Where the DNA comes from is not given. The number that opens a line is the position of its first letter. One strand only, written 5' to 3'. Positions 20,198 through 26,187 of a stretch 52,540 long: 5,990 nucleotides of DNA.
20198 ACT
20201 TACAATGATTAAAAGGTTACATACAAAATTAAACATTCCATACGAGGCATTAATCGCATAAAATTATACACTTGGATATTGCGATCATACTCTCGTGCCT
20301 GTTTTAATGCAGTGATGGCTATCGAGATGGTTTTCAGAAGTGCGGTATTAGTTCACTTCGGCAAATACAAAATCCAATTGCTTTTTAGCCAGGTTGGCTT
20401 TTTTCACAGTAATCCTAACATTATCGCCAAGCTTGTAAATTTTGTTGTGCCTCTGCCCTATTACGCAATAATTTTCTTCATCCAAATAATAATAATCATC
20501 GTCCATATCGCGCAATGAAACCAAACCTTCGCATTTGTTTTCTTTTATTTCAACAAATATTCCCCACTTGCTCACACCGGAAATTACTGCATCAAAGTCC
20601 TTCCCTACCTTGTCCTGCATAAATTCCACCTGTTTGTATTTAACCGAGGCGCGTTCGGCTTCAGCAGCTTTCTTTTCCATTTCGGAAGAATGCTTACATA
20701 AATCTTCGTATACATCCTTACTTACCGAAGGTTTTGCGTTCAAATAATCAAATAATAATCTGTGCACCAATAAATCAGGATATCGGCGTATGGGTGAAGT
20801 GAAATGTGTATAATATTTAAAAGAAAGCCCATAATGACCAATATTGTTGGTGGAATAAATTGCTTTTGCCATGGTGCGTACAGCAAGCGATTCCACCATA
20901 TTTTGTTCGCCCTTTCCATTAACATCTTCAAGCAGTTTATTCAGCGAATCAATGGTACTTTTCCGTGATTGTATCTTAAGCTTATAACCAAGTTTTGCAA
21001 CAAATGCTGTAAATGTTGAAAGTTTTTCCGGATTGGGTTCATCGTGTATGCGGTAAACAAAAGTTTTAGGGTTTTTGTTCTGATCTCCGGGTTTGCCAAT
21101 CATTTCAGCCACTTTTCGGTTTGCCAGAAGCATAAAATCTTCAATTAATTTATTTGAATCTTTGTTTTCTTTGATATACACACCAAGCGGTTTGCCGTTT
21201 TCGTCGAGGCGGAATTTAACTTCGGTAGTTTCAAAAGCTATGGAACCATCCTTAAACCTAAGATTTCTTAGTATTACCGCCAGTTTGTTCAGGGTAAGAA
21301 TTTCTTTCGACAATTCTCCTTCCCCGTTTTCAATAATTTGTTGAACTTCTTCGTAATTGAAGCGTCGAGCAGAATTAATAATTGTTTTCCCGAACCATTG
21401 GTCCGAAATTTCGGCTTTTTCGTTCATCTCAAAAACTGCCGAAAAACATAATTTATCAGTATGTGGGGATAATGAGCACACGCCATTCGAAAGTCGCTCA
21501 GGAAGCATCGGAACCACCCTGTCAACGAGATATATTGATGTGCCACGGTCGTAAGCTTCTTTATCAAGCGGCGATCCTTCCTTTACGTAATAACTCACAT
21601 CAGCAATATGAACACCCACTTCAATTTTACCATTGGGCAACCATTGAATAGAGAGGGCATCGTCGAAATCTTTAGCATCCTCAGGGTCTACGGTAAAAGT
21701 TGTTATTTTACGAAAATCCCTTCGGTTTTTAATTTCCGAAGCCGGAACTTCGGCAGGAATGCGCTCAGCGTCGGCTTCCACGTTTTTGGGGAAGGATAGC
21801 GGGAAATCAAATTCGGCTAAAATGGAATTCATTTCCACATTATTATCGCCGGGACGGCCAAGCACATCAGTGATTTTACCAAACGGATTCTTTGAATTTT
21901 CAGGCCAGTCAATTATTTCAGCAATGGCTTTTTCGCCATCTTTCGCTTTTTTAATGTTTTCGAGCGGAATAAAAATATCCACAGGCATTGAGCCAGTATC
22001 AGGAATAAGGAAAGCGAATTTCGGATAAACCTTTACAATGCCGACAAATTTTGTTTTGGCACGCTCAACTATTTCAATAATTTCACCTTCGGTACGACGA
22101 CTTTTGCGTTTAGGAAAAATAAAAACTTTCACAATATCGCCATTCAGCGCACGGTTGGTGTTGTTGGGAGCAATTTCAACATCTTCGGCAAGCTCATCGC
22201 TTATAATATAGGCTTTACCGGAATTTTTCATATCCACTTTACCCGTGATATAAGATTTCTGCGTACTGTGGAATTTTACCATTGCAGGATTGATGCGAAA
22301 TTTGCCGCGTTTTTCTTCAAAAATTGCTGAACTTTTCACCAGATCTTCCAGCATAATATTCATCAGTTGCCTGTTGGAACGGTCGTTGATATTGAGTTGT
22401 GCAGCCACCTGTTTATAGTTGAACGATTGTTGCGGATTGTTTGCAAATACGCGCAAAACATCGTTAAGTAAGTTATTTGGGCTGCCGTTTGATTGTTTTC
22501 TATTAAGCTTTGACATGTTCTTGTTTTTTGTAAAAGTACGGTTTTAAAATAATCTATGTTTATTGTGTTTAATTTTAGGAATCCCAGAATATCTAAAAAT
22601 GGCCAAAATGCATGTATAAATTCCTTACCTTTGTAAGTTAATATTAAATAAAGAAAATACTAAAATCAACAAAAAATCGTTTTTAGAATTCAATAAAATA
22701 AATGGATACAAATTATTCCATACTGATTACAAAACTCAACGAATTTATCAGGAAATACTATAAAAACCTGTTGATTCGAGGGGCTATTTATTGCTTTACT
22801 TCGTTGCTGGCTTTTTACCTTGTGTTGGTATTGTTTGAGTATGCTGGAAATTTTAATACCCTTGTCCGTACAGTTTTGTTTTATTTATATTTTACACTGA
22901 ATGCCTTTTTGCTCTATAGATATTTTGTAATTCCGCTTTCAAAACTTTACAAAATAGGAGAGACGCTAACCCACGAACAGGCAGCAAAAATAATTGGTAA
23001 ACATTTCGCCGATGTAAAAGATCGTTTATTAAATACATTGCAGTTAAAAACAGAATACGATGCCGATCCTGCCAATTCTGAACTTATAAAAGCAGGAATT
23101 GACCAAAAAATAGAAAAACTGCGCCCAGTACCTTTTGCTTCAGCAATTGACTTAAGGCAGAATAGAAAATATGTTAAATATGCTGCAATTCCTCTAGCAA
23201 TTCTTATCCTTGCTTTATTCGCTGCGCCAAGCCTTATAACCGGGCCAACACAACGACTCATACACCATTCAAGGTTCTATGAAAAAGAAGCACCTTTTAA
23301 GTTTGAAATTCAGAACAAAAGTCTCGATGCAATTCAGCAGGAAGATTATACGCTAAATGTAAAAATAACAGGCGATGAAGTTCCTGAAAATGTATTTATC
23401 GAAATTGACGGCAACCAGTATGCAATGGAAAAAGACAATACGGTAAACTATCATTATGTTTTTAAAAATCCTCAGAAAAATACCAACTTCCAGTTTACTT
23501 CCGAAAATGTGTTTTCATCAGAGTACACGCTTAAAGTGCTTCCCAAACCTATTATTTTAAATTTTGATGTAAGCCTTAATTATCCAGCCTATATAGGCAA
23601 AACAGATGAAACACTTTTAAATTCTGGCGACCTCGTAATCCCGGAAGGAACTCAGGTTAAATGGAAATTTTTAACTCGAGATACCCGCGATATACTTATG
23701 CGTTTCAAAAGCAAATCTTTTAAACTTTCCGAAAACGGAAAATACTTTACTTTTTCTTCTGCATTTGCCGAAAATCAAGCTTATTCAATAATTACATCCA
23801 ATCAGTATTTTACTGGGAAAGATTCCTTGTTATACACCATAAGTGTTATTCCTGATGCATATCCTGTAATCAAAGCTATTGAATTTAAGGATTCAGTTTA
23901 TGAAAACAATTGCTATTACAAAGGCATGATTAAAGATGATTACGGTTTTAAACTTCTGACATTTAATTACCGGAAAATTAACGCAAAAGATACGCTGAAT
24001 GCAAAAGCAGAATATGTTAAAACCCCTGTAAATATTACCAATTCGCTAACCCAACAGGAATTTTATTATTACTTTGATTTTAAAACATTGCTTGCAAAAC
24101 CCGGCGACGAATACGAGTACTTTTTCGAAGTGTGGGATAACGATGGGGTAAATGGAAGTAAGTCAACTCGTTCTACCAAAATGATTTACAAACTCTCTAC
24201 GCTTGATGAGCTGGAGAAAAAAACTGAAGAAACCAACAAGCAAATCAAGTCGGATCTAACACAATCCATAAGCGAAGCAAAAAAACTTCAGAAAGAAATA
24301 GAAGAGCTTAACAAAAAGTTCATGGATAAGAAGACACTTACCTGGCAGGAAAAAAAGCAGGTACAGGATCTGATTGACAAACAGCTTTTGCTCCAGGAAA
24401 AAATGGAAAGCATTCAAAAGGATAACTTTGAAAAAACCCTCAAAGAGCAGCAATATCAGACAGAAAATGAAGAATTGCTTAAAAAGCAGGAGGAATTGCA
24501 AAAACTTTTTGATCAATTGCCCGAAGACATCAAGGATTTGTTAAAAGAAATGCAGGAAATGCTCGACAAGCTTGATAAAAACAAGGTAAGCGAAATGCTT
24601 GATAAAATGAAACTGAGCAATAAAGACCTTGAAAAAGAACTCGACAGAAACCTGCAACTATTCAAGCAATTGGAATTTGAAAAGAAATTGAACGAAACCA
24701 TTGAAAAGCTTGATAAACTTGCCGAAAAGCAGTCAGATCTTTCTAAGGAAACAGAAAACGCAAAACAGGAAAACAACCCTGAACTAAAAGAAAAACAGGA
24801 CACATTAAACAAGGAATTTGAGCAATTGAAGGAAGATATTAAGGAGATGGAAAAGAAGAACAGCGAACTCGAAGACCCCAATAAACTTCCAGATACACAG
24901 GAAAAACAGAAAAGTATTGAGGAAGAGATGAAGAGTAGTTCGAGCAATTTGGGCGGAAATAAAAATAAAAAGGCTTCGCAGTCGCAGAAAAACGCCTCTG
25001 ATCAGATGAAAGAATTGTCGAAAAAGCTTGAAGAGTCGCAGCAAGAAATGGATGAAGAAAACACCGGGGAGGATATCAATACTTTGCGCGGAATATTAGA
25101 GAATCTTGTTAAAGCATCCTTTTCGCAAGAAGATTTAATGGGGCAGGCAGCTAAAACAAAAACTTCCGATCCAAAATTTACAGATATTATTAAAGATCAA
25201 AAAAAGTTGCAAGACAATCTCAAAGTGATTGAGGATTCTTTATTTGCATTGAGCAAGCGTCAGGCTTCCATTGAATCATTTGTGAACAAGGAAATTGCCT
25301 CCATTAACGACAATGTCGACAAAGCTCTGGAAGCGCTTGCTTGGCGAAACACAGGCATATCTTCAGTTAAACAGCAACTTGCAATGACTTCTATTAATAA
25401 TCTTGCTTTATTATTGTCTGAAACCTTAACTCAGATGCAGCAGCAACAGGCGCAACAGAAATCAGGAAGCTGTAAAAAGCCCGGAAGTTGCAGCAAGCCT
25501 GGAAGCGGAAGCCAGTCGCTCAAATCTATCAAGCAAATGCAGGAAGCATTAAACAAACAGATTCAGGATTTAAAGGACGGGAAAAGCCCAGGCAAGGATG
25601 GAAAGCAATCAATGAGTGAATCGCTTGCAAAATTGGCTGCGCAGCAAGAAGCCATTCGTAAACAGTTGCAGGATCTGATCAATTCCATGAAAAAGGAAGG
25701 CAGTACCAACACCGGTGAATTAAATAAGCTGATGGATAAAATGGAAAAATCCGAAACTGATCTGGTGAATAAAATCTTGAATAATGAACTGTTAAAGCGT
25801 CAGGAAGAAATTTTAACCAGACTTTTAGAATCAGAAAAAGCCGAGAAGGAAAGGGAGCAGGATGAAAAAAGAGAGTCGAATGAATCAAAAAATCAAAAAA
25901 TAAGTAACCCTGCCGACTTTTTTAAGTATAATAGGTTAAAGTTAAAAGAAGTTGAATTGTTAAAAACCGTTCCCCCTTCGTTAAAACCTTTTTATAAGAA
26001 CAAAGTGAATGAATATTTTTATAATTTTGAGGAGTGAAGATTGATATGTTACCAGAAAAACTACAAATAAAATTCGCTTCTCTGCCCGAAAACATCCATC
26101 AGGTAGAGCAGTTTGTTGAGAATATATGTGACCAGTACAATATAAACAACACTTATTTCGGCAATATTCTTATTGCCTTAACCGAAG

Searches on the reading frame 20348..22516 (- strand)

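Call 71: search_protein_families(library=pfam, proteins=[window:20348-22516:-], max_evalue=0.00001)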
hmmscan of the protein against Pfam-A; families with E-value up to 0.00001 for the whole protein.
window:20348-22516:- (722 aa): 5 families
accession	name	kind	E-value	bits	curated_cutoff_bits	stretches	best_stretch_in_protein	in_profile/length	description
PF00773.25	RNB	-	6.1e-112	374.5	29.3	1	265-593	1-325/326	RNB domain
PF17876.7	CSD2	-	5.6e-30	103.7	26.2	1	169-243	1-74/74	Cold shock domain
PF08206.17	OB_RNB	-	6.8e-16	58.2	24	1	92-149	1-58/58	Ribonuclease B OB domain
PF17849.7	OB_Dis3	-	1.3e-11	44.8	22.8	1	168-237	2-77/77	Dis3-like cold-shock domain 2 (CSD2)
PF00575.29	S1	-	4e-08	34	22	1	635-715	2-70/74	S1 RNA binding domain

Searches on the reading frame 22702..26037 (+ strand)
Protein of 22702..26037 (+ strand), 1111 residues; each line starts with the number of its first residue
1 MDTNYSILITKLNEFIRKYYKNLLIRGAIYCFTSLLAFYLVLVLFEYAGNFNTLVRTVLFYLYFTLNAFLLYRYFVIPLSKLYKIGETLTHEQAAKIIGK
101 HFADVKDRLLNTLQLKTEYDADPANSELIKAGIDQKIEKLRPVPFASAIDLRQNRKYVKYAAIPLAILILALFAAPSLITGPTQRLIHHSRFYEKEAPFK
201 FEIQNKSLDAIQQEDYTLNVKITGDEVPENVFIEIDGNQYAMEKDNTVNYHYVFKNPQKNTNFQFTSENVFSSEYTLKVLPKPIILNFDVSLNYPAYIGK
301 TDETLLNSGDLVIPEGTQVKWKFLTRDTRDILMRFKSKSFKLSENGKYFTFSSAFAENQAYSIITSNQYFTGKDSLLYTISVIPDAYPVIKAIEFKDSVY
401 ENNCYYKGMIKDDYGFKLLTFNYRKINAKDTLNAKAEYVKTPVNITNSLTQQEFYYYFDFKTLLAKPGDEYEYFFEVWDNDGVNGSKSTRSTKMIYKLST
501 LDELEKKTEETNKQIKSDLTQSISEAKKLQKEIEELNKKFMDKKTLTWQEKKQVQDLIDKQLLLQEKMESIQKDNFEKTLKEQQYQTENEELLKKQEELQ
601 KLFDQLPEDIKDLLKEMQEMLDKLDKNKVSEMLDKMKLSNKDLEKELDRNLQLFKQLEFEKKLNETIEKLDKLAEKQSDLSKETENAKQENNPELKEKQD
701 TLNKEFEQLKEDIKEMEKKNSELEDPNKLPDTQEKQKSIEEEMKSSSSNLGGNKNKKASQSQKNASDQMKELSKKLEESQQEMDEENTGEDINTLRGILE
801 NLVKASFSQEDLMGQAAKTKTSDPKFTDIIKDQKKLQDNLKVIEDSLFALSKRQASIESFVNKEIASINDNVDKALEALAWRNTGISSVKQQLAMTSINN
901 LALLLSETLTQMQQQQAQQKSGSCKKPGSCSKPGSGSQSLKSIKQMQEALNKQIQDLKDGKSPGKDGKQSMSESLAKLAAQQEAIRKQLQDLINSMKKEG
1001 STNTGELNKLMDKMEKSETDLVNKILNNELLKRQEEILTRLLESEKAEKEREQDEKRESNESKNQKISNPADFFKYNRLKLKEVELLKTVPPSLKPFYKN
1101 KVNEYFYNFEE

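Call 71: search_protein_families(library=pfam, proteins=[window:22702-26037:+], max_evalue=0.00001)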
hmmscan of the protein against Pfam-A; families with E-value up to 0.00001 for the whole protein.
window:22702-26037:+ (1111 aa): 1 family
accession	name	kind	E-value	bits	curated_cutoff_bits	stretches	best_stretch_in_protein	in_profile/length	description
PF13779.11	DUF4175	-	1.1e-11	44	27.3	0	289-434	187-329/825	Domain of unknown function (DUF4175)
